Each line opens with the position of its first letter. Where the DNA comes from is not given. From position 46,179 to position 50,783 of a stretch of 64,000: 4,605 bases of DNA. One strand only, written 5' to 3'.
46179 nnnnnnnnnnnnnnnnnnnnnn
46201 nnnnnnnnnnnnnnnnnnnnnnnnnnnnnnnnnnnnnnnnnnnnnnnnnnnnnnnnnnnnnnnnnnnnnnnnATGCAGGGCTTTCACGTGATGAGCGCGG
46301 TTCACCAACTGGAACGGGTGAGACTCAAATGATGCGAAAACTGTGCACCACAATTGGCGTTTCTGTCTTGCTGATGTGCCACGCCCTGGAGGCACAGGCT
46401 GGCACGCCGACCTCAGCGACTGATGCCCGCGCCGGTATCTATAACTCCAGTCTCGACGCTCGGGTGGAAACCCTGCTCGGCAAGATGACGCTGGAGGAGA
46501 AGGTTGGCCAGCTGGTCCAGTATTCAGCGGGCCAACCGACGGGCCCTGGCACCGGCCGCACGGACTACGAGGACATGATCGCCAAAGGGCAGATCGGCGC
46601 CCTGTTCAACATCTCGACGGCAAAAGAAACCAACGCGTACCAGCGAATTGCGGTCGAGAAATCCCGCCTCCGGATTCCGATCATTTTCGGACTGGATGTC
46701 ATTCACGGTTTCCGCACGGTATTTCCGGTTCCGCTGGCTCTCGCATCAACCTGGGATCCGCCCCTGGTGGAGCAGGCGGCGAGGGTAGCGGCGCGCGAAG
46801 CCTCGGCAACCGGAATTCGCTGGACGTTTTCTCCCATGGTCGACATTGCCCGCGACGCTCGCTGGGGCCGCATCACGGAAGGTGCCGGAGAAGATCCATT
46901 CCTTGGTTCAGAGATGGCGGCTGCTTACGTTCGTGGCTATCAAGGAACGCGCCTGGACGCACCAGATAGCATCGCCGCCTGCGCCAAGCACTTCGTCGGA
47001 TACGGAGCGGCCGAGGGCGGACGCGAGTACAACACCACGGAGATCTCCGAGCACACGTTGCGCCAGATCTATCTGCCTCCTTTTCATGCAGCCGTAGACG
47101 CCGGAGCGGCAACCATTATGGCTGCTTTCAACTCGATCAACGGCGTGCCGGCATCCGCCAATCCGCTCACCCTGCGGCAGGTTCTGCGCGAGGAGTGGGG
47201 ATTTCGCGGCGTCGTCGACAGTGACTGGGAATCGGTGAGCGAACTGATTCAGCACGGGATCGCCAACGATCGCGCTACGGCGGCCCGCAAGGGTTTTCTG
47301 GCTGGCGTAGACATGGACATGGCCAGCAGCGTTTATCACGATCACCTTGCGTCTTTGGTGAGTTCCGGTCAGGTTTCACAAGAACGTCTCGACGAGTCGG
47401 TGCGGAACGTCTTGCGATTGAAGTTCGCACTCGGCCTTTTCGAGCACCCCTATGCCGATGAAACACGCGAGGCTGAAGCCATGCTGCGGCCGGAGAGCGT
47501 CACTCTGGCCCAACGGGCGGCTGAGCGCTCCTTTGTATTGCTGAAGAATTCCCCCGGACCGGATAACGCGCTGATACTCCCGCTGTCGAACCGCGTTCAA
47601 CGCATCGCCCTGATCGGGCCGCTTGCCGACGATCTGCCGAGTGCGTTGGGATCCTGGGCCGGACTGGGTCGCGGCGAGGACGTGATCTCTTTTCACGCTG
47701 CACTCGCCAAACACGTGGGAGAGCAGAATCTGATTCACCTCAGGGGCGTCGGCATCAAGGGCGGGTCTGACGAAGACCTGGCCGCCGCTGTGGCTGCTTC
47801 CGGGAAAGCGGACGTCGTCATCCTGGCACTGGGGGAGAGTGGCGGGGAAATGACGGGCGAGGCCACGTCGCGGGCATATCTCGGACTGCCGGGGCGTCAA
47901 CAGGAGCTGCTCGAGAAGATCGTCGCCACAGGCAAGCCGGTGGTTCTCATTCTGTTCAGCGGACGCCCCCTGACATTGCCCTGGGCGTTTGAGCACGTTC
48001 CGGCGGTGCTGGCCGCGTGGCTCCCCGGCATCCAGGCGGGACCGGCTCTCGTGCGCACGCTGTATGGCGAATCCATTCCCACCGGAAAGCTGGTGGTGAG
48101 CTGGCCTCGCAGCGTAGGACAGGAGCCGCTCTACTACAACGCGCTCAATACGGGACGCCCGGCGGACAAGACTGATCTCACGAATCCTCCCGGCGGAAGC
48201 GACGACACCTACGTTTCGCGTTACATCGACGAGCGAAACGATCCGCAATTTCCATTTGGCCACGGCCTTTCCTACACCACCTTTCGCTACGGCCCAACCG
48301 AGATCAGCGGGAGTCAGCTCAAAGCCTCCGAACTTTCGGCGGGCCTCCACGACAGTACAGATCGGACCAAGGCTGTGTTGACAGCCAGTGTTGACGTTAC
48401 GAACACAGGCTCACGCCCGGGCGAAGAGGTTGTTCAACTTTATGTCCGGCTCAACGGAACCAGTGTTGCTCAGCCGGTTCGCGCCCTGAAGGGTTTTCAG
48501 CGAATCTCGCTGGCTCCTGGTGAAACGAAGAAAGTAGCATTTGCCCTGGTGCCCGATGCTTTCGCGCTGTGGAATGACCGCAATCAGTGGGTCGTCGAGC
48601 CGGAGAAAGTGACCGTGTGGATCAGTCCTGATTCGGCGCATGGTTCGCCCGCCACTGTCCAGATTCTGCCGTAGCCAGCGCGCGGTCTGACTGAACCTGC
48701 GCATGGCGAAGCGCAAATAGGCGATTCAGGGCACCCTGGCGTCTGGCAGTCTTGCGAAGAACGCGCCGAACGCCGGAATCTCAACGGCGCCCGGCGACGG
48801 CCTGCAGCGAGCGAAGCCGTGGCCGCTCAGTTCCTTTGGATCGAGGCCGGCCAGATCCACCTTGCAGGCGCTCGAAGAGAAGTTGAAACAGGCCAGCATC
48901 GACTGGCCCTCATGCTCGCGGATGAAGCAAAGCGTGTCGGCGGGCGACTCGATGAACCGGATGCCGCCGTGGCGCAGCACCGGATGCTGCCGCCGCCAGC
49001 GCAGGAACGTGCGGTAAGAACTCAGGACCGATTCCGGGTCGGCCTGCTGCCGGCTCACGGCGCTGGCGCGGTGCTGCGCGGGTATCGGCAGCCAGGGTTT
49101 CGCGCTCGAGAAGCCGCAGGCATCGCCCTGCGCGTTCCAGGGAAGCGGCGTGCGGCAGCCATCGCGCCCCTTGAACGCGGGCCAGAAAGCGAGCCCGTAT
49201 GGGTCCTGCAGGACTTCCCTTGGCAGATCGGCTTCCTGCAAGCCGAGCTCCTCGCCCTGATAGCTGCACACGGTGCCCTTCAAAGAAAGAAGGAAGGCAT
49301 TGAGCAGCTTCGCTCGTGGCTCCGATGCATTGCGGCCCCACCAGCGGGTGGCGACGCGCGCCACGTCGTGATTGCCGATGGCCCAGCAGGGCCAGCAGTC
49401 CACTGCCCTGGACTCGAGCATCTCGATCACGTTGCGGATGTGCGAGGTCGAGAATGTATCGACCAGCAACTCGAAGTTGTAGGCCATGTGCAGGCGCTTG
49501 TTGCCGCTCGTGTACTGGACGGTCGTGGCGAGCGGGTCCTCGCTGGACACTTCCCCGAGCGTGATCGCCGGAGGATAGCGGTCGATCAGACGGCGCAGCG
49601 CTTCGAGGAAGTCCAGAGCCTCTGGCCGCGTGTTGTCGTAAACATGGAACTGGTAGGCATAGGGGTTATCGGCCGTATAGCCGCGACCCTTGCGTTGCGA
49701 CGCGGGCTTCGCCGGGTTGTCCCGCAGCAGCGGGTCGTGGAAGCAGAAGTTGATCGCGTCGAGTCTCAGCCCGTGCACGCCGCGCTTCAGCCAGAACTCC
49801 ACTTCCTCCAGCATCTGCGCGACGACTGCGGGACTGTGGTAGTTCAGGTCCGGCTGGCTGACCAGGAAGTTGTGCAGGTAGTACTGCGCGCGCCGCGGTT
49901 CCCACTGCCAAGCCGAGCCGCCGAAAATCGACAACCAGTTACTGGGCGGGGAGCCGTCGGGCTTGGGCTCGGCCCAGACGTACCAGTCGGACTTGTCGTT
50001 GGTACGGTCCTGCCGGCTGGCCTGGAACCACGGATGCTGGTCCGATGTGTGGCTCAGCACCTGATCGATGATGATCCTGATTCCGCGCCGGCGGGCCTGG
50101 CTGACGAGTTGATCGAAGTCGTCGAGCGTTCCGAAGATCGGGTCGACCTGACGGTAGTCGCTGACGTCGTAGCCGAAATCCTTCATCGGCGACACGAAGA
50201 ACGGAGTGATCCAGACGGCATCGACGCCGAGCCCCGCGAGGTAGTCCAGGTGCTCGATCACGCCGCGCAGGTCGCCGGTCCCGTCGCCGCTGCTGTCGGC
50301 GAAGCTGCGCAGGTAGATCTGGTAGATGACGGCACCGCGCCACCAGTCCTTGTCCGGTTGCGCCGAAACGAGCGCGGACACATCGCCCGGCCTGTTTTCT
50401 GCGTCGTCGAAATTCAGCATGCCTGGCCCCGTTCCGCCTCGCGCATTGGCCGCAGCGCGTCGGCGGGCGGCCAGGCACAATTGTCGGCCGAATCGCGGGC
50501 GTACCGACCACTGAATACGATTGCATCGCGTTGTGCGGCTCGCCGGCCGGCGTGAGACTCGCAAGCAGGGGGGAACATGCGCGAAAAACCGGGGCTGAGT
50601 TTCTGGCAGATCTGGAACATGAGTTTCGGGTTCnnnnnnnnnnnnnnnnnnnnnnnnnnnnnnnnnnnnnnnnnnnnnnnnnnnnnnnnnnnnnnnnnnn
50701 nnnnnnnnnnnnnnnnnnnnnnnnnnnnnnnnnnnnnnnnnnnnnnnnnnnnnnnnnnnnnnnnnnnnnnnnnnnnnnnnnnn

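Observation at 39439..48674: CUT1 ABC sugar operon with a PhyH oxygenase and a Gfo/Idh/MocA dehydrogenase inserted between the permeases and the ATPase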

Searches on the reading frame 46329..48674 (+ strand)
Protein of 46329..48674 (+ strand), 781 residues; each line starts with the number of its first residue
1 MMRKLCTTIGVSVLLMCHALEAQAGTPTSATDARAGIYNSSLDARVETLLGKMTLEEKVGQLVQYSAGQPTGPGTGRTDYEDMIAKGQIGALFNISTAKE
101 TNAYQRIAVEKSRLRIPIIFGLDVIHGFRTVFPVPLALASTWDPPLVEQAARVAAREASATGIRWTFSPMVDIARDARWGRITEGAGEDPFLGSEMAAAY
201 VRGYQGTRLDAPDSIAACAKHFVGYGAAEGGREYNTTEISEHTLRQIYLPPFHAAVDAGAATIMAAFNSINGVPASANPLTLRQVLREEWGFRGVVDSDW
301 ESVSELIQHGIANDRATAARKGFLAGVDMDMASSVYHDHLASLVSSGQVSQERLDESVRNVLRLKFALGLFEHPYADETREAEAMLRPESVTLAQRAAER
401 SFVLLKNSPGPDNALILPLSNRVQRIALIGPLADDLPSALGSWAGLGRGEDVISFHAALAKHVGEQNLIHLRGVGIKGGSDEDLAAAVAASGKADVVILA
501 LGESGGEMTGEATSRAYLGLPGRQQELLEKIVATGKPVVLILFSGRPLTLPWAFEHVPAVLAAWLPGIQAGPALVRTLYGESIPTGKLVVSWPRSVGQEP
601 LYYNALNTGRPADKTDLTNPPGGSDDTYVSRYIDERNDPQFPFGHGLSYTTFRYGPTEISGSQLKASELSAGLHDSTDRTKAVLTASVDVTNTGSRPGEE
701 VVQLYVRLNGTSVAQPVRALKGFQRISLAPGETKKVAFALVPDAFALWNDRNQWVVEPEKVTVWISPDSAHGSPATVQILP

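Call 5: search_protein_families(library=pfam, proteins=[window:46329-48674:+])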
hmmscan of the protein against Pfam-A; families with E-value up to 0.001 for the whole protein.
window:46329-48674:+ (781 aa): 3 families
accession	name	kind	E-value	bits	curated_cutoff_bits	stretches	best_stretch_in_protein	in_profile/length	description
PF00933.27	Glyco_hydro_3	-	3e-76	257.3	27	1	54-364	1-316/316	Glycosyl hydrolase family 3 N terminal domain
PF01915.27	Glyco_hydro_3_C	-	3.8e-44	151.5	31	1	403-649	2-200/200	Glycosyl hydrolase family 3 C-terminal domain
PF14310.12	Fn3-like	-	3.3e-23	82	25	1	700-769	1-71/71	Fibronectin type III-like domain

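Call 6: search_protein_families(library=ncbifam, proteins=[window:46329-48674:+])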
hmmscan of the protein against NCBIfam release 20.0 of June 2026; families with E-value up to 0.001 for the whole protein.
window:46329-48674:+ (781 aa): 8 families
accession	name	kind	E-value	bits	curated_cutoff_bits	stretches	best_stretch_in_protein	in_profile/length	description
NF011678.0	PRK15098.1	equivalog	7.8e-206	685.9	666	1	3-772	2-757/765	beta-glucosidase BglX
NF052331.1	Bet13-16Glucosase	equivalog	3.3e-161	538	1330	2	41-446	11-412/750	exo-beta-d-1,3/1,6-glucosidase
NF052329.1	XyloArabinsidase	equivalog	2.6e-137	459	1050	1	43-773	3-723/750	beta-xylosidase/alpha-l-arabinosidase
NF041579.1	betaxyl_Flavo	equivalog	5.9e-135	451.2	1350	1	108-770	57-704/716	beta-xylosidase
NF041776.1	xylosidase_Xyl3A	equivalog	2e-98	330.4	1250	2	126-476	61-424/846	xylan 1,4-beta-xylosidase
NF052330.1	BetGlucosiCelf0468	equivalog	1.1e-77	262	1300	2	130-435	55-348/817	beta-d-glucosidase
NF041610.1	alph_arabinopyran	equivalog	1.2e-77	261.8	1300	1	130-766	59-639/738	exo-alpha-(1->6)-L-arabinopyranosidase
NF003740.0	PRK05337.1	equivalog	1.4e-13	50.7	207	1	146-332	99-280/340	beta-N-acetylhexosaminidase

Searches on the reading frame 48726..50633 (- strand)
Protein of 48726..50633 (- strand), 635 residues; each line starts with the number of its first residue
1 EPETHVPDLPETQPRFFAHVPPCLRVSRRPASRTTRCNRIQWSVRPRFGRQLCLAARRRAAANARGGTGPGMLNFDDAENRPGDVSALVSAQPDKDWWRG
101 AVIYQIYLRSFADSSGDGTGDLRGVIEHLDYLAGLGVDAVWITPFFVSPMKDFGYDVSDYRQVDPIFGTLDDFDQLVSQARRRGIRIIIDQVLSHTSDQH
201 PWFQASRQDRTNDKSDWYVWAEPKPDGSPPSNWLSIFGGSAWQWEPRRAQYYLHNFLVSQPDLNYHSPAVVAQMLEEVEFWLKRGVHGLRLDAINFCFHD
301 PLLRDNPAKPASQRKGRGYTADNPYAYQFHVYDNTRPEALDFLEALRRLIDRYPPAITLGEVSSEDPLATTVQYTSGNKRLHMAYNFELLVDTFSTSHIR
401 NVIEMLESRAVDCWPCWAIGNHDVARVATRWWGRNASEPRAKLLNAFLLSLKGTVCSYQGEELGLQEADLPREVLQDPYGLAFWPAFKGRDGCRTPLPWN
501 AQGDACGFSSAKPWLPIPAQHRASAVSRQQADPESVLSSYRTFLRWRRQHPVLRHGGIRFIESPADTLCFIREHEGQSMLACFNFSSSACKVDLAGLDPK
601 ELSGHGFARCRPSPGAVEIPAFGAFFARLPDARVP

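Call 10: search_protein_families(library=pfam, proteins=[window:48726-50633:-])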
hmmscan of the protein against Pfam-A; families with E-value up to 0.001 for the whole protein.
window:48726-50633:- (635 aa): 3 families
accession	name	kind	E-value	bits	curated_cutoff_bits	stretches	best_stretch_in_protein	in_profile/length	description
PF00128.31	Alpha-amylase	-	1.1e-121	407.6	22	1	105-556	1-446/446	Alpha amylase, catalytic domain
PF16657.11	Malt_amylase_C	-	3.1e-06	27.6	27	1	556-605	1-54/75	Maltogenic Amylase, C-terminal domain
PF11941.14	DUF3459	-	0.00013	22.8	22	0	540-595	2-60/90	Domain of unknown function (DUF3459)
